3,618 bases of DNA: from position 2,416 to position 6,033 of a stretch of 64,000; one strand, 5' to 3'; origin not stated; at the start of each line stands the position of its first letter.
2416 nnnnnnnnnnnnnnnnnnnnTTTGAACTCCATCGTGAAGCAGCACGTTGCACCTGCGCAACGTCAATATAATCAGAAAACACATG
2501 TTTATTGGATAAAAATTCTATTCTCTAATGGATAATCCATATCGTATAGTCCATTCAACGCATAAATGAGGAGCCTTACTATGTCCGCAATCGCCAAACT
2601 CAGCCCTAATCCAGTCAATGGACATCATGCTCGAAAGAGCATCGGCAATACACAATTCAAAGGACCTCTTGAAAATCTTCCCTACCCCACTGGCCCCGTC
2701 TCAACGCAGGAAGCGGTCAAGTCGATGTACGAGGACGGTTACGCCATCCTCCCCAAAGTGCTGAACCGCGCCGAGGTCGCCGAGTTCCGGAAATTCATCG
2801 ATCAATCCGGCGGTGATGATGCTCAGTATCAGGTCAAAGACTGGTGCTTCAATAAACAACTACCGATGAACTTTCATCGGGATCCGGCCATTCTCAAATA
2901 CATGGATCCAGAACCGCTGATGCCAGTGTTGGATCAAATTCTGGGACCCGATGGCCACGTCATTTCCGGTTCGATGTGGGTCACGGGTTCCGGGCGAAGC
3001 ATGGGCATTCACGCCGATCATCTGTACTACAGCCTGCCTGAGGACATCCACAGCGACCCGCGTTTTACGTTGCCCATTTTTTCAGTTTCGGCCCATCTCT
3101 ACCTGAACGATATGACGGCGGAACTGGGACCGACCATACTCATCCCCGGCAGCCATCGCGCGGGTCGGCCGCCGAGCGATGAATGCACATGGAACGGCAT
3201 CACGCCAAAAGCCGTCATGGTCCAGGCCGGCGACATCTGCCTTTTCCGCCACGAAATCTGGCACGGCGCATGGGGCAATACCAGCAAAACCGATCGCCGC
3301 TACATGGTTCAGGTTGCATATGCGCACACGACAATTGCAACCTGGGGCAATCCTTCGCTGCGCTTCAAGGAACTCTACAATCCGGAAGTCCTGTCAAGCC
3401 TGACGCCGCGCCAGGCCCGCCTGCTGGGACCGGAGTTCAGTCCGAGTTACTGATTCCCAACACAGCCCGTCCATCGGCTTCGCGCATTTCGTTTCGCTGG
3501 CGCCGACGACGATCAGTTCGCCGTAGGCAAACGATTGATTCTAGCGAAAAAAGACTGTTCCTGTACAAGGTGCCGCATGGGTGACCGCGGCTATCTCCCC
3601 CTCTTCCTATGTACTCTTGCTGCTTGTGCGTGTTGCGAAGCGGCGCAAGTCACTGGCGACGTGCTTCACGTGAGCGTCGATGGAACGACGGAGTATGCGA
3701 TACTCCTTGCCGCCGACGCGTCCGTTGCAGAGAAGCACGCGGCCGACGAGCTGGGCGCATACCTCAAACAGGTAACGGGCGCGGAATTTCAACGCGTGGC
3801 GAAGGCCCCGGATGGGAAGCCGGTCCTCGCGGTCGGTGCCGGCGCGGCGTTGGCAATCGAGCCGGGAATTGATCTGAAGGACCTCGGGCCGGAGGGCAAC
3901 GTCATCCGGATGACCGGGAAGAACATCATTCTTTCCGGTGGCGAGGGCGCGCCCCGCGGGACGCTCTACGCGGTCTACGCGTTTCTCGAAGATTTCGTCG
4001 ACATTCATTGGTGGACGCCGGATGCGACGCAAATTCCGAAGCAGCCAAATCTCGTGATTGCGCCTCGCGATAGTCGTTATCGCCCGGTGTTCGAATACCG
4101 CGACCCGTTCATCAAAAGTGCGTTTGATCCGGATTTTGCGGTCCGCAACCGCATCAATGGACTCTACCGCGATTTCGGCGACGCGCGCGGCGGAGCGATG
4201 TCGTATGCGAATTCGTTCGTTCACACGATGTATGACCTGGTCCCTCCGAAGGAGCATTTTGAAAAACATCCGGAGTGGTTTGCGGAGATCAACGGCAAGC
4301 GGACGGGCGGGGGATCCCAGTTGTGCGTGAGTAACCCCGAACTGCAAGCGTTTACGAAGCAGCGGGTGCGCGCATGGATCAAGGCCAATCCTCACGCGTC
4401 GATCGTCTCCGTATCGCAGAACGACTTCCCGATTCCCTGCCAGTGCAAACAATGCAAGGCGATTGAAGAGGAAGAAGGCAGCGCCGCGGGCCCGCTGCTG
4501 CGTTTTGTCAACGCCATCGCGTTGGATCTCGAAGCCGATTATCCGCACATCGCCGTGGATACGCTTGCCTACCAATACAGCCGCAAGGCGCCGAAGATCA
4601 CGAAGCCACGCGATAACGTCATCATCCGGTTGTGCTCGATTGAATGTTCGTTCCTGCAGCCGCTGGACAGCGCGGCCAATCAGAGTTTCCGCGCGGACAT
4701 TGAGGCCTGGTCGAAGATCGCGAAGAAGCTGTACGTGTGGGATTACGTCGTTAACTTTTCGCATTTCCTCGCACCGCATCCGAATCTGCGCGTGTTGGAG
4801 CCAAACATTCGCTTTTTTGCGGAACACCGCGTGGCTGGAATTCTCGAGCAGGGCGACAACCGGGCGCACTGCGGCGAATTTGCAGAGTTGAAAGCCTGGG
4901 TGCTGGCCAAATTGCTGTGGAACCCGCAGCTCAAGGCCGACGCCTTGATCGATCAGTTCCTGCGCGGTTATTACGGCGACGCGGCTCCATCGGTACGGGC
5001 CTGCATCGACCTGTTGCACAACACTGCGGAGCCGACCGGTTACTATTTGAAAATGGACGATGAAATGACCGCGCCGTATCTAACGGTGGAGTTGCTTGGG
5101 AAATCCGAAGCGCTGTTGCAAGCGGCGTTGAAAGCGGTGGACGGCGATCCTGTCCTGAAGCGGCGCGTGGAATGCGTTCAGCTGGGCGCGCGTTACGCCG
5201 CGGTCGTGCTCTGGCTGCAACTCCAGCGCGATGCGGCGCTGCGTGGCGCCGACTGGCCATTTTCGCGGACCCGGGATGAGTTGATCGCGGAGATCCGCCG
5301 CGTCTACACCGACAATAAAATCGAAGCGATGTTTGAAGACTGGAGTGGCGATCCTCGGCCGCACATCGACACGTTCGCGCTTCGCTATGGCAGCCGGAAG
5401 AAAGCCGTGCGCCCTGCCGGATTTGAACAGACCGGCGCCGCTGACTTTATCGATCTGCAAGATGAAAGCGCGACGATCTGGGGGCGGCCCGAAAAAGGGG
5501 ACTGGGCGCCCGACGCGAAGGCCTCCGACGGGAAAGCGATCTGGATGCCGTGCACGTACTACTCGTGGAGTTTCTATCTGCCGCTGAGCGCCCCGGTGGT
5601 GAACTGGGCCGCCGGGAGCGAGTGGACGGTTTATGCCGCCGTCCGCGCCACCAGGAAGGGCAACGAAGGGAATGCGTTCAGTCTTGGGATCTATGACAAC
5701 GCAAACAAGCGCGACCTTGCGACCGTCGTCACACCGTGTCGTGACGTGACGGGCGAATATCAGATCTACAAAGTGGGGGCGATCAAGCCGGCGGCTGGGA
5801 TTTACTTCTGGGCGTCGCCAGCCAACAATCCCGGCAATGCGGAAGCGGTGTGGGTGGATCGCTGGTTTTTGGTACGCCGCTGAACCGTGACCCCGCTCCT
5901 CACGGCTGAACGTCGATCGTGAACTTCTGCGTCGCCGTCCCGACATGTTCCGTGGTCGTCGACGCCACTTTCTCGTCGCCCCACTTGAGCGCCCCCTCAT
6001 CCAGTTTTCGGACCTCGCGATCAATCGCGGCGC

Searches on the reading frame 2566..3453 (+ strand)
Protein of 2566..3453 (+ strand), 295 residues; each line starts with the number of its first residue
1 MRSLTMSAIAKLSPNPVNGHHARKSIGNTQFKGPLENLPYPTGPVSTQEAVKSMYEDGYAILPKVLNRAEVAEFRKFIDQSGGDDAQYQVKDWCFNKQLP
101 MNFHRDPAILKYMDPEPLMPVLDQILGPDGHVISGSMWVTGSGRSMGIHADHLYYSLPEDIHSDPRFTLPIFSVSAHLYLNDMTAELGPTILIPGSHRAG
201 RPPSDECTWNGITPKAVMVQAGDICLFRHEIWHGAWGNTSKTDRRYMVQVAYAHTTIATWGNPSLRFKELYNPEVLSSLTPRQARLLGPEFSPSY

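Call 33: search_protein_families(library=pfam, proteins=[window:2566-3453:+], max_evalue=0.0001)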
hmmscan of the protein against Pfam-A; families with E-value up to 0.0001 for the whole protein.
window:2566-3453:+ (295 aa): 1 family
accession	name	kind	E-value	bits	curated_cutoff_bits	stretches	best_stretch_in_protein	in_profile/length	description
PF05721.19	PhyH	-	5.2e-17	63.3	22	1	55-245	2-212/213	Phytanoyl-CoA dioxygenase (PhyH)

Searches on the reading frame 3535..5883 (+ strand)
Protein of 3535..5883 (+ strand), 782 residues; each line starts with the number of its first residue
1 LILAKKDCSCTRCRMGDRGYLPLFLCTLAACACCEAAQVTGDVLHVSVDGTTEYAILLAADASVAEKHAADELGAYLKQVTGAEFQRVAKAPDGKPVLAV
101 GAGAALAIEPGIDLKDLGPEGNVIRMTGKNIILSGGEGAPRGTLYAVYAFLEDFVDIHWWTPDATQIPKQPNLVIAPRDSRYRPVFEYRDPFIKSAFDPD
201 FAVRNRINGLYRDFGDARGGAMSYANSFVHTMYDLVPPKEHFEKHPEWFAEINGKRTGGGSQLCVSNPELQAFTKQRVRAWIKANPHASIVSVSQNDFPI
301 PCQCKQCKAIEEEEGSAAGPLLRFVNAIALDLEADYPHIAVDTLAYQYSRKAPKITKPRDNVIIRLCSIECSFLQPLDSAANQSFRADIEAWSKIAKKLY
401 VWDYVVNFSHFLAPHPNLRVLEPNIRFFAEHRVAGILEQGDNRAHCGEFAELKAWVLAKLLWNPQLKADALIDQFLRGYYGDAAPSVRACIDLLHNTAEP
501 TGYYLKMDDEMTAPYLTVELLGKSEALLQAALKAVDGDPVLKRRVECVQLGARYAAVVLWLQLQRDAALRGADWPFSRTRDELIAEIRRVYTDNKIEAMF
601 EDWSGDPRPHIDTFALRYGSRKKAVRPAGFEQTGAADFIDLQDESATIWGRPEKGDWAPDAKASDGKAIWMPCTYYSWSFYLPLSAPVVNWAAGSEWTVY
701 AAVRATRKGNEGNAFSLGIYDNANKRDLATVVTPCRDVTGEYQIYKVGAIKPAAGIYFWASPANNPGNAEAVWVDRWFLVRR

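Call 33: search_protein_families(library=pfam, proteins=[window:3535-5883:+], max_evalue=0.0001)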
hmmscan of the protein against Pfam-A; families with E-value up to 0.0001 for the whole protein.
window:3535-5883:+ (782 aa): 1 family
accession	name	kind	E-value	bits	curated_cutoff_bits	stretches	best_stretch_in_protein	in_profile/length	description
PF16126.11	DUF4838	-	2.4e-102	342.8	26.6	1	159-490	1-323/325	Domain of unknown function (DUF4838)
